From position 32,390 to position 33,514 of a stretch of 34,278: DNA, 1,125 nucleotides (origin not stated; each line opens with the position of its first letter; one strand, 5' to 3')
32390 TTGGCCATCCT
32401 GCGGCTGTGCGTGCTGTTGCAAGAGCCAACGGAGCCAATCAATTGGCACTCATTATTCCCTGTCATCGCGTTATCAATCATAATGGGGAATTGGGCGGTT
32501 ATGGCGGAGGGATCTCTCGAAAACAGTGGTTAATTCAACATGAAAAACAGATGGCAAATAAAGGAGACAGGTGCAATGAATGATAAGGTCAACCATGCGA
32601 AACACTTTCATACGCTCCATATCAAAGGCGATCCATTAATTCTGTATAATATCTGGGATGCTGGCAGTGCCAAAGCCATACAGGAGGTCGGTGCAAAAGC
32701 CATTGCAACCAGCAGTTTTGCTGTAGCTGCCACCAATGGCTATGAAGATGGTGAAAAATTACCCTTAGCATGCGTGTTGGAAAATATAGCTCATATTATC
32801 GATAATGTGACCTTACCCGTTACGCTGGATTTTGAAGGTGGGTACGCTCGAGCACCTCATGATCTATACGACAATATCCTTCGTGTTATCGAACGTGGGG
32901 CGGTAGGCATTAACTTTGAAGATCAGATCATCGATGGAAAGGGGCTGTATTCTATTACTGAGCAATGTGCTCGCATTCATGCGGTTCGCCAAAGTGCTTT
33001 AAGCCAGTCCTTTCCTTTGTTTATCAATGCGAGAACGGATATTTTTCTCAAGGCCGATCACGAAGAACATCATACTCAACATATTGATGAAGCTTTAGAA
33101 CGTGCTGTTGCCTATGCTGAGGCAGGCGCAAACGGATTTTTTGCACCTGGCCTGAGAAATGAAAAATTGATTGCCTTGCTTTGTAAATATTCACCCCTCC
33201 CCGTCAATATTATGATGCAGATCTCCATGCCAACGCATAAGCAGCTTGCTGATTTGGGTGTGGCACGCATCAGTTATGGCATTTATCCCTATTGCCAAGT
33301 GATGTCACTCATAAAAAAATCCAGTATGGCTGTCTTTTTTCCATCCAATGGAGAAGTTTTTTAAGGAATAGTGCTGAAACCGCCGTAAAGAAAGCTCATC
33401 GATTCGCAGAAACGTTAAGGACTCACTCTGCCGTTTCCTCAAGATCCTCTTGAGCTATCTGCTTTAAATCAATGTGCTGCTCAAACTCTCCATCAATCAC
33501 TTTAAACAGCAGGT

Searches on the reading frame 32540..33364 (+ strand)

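Call 12: search_protein_families(library=pfam, proteins=[window:32540-33364:+])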
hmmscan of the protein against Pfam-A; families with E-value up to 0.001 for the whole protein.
window:32540-33364:+ (274 aa): 1 family
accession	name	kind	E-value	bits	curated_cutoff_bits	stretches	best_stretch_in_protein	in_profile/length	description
PF13714.12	PEP_mutase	-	3.7e-76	256.3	31.5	1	23-263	1-237/240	Phosphoenolpyruvate phosphomutase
